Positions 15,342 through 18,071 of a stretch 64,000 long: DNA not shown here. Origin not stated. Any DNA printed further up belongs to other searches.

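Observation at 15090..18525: Stand-alone VirD4/TraG-like coupling ATPase fused in an operon with a GtrA-like protein, next to a GT-C glycosyltransferase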

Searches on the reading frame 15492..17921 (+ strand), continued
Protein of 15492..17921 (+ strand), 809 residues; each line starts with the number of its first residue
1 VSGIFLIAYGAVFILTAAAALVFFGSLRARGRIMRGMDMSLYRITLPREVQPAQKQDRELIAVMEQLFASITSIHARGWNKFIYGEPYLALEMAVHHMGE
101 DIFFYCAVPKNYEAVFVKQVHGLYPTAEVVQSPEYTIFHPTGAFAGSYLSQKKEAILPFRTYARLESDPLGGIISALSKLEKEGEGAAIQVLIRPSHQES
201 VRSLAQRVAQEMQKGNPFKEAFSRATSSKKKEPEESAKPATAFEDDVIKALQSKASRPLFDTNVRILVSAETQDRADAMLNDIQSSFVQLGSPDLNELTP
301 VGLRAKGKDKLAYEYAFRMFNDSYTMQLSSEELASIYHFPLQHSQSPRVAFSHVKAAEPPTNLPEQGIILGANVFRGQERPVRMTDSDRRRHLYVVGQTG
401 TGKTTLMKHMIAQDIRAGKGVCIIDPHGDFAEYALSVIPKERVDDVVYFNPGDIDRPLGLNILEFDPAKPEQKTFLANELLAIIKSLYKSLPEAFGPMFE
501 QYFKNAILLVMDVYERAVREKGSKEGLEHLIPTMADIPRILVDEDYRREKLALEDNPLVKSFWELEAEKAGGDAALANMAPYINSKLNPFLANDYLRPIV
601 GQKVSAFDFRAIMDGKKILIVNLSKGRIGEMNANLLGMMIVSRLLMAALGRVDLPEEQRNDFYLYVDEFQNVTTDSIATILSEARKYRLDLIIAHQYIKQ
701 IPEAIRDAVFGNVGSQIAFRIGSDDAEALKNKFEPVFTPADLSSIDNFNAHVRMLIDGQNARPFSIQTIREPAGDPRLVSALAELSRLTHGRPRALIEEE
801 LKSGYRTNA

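Call 9: find_encoding_contigs(protein=P0008, flank=8000, max_places=2)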
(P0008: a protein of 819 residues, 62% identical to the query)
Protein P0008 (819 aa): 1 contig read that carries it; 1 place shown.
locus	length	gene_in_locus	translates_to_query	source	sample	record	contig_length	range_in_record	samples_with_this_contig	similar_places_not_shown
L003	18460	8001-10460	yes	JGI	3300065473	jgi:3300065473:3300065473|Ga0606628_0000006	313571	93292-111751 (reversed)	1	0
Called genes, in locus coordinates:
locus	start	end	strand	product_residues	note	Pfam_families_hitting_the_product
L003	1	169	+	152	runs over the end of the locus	PF03449:GreA_GreB_N, PF01272:GreA_GreB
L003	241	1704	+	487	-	PF01336:tRNA_anti-codon, PF00152:tRNA-synt_2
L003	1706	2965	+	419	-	PF02403:Seryl_tRNA_N, PF00587:tRNA-synt_2b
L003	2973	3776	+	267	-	-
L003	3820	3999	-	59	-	-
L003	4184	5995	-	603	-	PF02366:PMT (weak), PF13231:PMT_2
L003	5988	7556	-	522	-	PF13231:PMT_2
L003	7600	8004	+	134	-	-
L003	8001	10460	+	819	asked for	PF26449:DUF8128, PF02534:T4SS-DNA_transf, PF01935:DUF87, PF10412:TrwB_AAD_bind (faint)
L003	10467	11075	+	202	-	PF04138:GtrA_DPMS_TM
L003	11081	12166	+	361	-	PF05496:RuvB_N (weak), PF06068:TIP49 (faint), PF13177:DNA_pol3_delta2, PF13401:AAA_22 (weak), PF00004:AAA, PF07728:AAA_5 (weak), PF22608:DNAX_ATPase_lid (weak), PF12169:DNA_pol3_gamma3, +2 more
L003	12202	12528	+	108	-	-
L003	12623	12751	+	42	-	-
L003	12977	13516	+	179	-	PF13671:AAA_33 (weak)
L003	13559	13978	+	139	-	-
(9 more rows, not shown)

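Call 14: search_solved_structures(query=A1, max_evalue=0.01, show_alignments=2)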
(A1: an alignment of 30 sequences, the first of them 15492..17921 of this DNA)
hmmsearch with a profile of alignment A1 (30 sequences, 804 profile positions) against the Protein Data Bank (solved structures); distinct sequences matched with E-value up to 0.01: 5.
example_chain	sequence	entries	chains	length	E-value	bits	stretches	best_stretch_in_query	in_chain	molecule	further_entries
1gl6_A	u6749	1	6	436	7.1e-07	31.1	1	391-440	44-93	ATPASE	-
1e9r_A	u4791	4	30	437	7.1e-07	31.1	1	391-440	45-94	CONJUGAL TRANSFER PROTEIN TRWB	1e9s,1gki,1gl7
6sz9_A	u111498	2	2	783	0.00019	23.1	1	385-456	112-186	IcmO (DotL)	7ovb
9x1l_A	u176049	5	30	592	0.0037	18.8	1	398-444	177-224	DNA helicase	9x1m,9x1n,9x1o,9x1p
4d2i_A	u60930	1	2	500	0.01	17.4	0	385-442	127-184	HERA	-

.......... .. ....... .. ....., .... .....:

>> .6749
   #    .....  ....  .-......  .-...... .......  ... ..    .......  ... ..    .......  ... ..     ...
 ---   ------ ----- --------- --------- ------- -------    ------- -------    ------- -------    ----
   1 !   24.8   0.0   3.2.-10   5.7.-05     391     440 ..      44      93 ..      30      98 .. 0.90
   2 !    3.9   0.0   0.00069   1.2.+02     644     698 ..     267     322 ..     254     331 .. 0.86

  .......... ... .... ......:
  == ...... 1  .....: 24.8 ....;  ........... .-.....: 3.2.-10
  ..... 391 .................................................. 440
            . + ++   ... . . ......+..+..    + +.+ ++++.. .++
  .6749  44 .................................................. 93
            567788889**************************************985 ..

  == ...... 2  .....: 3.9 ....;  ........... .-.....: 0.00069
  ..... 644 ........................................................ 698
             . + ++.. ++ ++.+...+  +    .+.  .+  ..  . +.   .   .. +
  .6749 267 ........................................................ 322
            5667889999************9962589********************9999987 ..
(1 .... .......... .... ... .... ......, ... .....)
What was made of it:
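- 16590..17921 (+): T4CP-type nucleotide-binding domain, res ~367-809. Walker A is at 16680-16703, Walker B (VDEFQN) at 17487-17504, AHQYIKQ at 17571-17591, and an all-helical insertion at res ~471-600 (16902-17291). A PDB profile search ranks TrwB, then DotL, then HerA (call 14).
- On Type IV coupling protein (VirD4/TrwB/TraG/TraD): TrwB is the best PDB sequence hit (call 14).
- PDB profile hits: TrwB, then DotL (call 14).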

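Call 16: find_encoding_contigs(protein=P0110, flank=8000, max_places=1)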
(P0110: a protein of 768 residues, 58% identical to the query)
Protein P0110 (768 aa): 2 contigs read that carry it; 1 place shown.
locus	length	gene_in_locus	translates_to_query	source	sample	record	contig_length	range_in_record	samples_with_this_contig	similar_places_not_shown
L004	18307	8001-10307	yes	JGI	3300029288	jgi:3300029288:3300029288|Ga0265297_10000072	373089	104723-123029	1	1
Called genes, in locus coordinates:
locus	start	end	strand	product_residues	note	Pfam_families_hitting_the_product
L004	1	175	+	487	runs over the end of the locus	PF01336:tRNA_anti-codon, PF00152:tRNA-synt_2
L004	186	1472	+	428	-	PF02403:Seryl_tRNA_N, PF00587:tRNA-synt_2b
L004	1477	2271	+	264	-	PF08478:POTRA_1 (faint)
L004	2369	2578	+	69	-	-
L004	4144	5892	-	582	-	PF02366:PMT, PF13231:PMT_2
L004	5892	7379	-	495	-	PF02366:PMT, PF13231:PMT_2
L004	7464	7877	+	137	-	-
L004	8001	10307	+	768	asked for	PF26449:DUF8128, PF13401:AAA_22 (faint), PF01935:DUF87, PF10412:TrwB_AAD_bind (weak)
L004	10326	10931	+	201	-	PF04138:GtrA_DPMS_TM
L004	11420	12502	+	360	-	PF05496:RuvB_N (weak), PF13177:DNA_pol3_delta2, PF13191:AAA_16 (weak), PF13604:AAA_30 (weak), PF00004:AAA, PF07728:AAA_5, PF22608:DNAX_ATPase_lid, PF12169:DNA_pol3_gamma3, +3 more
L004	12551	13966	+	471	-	-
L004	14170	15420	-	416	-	PF02749:QRPTase_N (faint)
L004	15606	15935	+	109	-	-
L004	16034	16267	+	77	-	-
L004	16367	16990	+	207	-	-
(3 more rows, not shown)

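Call 17: find_encoding_contigs(protein=P0107, flank=8000, max_places=1)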
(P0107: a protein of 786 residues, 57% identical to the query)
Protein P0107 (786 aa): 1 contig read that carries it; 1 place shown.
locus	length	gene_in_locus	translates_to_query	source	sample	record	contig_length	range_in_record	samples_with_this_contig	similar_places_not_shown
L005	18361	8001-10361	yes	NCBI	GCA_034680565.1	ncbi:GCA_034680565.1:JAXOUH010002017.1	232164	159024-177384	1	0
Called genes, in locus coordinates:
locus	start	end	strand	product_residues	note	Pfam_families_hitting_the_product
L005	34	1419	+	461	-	PF01336:tRNA_anti-codon, PF00152:tRNA-synt_2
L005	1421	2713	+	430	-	PF02403:Seryl_tRNA_N, PF00587:tRNA-synt_2b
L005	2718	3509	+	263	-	PF08478:POTRA_1 (weak)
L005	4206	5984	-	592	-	PF02366:PMT, PF13231:PMT_2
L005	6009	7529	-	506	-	PF13231:PMT_2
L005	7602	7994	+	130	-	-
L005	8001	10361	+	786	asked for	PF26449:DUF8128, PF13401:AAA_22 (faint), PF02534:T4SS-DNA_transf (faint), PF01935:DUF87, PF10412:TrwB_AAD_bind (faint)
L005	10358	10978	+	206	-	PF04138:GtrA_DPMS_TM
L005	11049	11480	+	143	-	-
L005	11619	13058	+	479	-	-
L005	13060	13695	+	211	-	-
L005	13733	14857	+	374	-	PF05496:RuvB_N (weak), PF13177:DNA_pol3_delta2, PF13191:AAA_16 (weak), PF00004:AAA, PF07728:AAA_5, PF13401:AAA_22, PF22608:DNAX_ATPase_lid, PF12169:DNA_pol3_gamma3, +4 more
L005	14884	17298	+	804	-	-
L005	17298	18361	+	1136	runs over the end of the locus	PF13401:AAA_22 (weak), PF07728:AAA_5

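Call 21: find_related_loci(query=A1, collection=genome_contigs, flank=8000)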
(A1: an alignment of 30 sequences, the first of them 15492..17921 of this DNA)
Query A1 (809 aa) in genome_contigs; peptide patterns used: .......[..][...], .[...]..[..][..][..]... (x = any residue, [..] = any of these).
600 stretches matched a pattern (row limit reached: there are more); 518 encode a relative of the query (tblastn E <= 1e-3); the best 80 are kept; 80 distinct loci.
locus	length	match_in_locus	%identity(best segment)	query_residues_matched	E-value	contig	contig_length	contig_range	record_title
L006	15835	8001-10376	58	19-807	0e+0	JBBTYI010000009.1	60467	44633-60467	MAG: Patescibacteria group bacterium isolate H43-bin026_1 H43_bin026_1_000000000009, whole genome shotgun sequence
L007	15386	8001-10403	56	4-802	0e+0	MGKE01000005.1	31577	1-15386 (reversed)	MAG: Candidatus Yanofskybacteria bacterium RIFCSPLOWO2_01_FULL_39_28 rifcsplowo2_01_scaffold_1978, whole genome shotgun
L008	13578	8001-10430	53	10-805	0e+0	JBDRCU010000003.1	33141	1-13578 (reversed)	MAG: Parcubacteria group bacterium isolate MEGAHIT-group-1.202 k141_3541606, whole genome shotgun sequence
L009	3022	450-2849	55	4-805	0e+0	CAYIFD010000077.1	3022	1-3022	MAG TPA_asm: uncultured Candidatus Saccharibacteria bacterium isolate ERP119705_co1_800 genome assembly, contig: NODE_69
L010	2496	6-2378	55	9-802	0e+0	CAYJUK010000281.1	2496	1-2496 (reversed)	MAG TPA_asm: uncultured Planctomycetales bacterium isolate ERP125453_co1_189 genome assembly, contig: NODE_63894_length_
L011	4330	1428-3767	56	5-792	0e+0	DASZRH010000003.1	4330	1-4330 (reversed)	MAG TPA_asm: Candidatus Paceibacterota bacterium isolate SMAG_U6019 k141_1109563, whole genome shotgun sequence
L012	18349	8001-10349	53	21-802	0e+0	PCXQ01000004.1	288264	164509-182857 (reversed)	MAG: Candidatus Yanofskybacteria bacterium CG10_big_fil_rev_8_21_14_0_10_36_16 CG10_8_21_14_0.10_scaffold_2_c, whole gen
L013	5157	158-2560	50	4-801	0e+0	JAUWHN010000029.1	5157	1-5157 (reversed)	MAG: Candidatus Portnoybacteria bacterium isolate CSMAG_2269 CSMAG_2269_k141_3399801_length_5157_cov_8.7255, whole genom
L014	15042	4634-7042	49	1-805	0e+0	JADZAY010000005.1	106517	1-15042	MAG: Candidatus Yanofskybacteria bacterium isolate SJ643 c_000000276477, whole genome shotgun sequence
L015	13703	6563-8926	49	4-802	0e+0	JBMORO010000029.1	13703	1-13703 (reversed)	MAG: Patescibacteria group bacterium isolate Betzabe_MAG182 MAG182_29, whole genome shotgun sequence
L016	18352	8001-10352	49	27-806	0e+0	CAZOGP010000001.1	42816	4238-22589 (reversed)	MAG TPA_asm: uncultured Candidatus Saccharibacteria bacterium isolate binchicken_co387_482 genome assembly, contig: NODE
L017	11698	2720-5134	46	7-805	0e+0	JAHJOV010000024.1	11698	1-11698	MAG: Patescibacteria group bacterium isolate Old_saline_planktonic.mb.43 Old_saline_plankto.mb.43_k141_561933, whole gen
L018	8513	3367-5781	48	6-806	0e+0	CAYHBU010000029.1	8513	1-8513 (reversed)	MAG TPA_asm: uncultured Candidatus Saccharibacteria bacterium isolate ERP119705_co10_107 genome assembly, contig: NODE_6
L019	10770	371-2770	54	5-802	0e+0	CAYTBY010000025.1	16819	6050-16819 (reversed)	MAG TPA_asm: uncultured Candidatus Saccharibacteria bacterium isolate SRP178908_co1_2 genome assembly, contig: NODE_2220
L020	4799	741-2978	47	28-772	0e+0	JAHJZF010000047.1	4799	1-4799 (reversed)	MAG: Patescibacteria group bacterium isolate Undefined_mixed_planktonic.mb.104 Undefined_mixed_p.mb.104_k141_993441, who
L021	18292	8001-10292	47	5-768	0e+0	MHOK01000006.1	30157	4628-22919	MAG: Candidatus Spechtbacteria bacterium RIFCSPLOWO2_12_FULL_38_22 rifcsplowo2_12_scaffold_14663, whole genome shotgun s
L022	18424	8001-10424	45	6-801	0e+0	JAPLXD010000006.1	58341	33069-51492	MAG: Candidatus Moraniibacteriota bacterium isolate LacPavin_0818_WC55_MAG_45_10 LacPavin_0818_WC55_scaffold_289991, who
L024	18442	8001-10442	45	6-801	0e+0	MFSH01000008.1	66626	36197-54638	MAG: Candidatus Moranbacteria bacterium RIFOXYB1_FULL_43_19 rifoxyb1_full_scaffold_168, whole genome shotgun sequence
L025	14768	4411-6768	44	11-805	0e+0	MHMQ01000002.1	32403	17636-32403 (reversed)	MAG: Candidatus Niyogibacteria bacterium RIFCSPLOWO2_01_FULL_45_48 rifcsplowo2_01_scaffold_10723, whole genome shotgun s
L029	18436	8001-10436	44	9-808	0e+0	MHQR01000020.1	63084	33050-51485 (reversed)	MAG: Candidatus Sungbacteria bacterium RIFCSPLOWO2_01_FULL_54_21 rifcsplowo2_01_scaffold_405, whole genome shotgun seque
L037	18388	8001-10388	44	6-802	0e+0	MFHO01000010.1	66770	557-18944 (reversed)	MAG: Candidatus Giovannonibacteria bacterium RIFCSPHIGHO2_02_FULL_45_13 rifcsphigho2_02_scaffold_1822, whole genome shot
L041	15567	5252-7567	44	6-794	0e+0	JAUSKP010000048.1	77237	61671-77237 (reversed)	MAG: bacterium isolate E14_metabat.bin.6 E14_k141_370689, whole genome shotgun sequence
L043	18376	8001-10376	44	5-801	0e+0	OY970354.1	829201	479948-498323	MAG: uncultured bacterium isolate MFD04540.bin.2.12 genome assembly, chromosome: 1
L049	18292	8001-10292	44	29-801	0e+0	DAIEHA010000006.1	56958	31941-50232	MAG TPA_asm: Candidatus Parcubacteria bacterium isolate clean996 NODE_6_length_56958_cov_6.695540, whole genome shotgun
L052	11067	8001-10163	46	58-801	0e+0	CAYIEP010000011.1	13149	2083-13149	MAG TPA_asm: uncultured Candidatus Saccharibacteria bacterium isolate ERP119705_co1_1092 genome assembly, contig: NODE_6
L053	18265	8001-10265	44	23-801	0e+0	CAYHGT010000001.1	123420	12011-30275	MAG TPA_asm: uncultured Candidatus Saccharibacteria bacterium isolate ERP119705_co11_448 genome assembly, contig: NODE_5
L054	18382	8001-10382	41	1-805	0e+0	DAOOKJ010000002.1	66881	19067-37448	MAG TPA_asm: Candidatus Paceibacterota bacterium isolate AMR_MDS_2730 NODE_490_length_66881_cov_22.779951, whole genome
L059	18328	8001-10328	43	30-806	0e+0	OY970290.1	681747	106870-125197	MAG: uncultured bacterium isolate MFD00082.bin.c.8 genome assembly, chromosome: 1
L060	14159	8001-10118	46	89-801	0e+0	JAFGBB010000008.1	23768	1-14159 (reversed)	MAG: Candidatus Wolfebacteria bacterium isolate Zod_Metabat.1002 k87_2379441, whole genome shotgun sequence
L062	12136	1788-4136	41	5-807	0e+0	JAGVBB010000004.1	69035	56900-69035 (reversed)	MAG: Candidatus Paceibacterota bacterium isolate DeMMO6_41 c_000000030023, whole genome shotgun sequence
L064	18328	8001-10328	42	33-805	0e+0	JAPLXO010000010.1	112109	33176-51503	MAG: Candidatus Nomurabacteria bacterium isolate LacPavin_0818_WC45_MAG_33_25 LacPavin_0818_WC45_scaffold_163443, whole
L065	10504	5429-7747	43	32-806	0e+0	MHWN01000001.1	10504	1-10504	MAG: Candidatus Zambryskibacteria bacterium RIFCSPLOWO2_02_FULL_39_26 rifcsplowo2_02_scaffold_10271, whole genome shotgu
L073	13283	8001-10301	43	33-806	0e+0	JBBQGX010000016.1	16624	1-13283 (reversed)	MAG: Candidatus Paceibacteria bacterium isolate Co_metawrap_936 Cmw_936_k141_3243484_length_16624_cov_13.9968, whole gen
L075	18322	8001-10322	43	5-791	0e+0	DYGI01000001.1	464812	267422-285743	MAG TPA_asm: Candidatus Microgenomatus sp. isolate BE2012_3_53_27 Afr_mines_BE2012_4_length_464812_cov_11_415247, whole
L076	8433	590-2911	44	29-806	0e+0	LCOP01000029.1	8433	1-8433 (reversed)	MAG: Parcubacteria group bacterium GW2011_GWA1_47_8 UY07_C0029, whole genome shotgun sequence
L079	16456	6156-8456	42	33-806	0e+0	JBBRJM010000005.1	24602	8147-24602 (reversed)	MAG: Candidatus Paceibacteria bacterium isolate Co_metawrap_2869 Cmw_2869_k141_6508555_length_24602_cov_14.9977, whole g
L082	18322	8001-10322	42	27-809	0e+0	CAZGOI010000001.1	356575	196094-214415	MAG TPA_asm: uncultured Candidatus Saccharibacteria bacterium isolate binchicken_co185_154 genome assembly, contig: NODE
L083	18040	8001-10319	42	27-806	0e+0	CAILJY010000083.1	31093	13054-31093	uncultured bacterium isolate Loclat_bin-15745 genome assembly, contig: bin-15745:83/86, whole genome shotgun sequence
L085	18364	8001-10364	42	5-807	0e+0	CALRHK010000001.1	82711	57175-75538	MAG: Candidatus Nomurabacteria bacterium isolate Ike-200m-38 genome assembly, contig: Ike-200-c109, whole genome shotgun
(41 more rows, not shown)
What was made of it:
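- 518+ GTDB species hits, 41-61% identity across many Paceibacteria orders (call 21).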
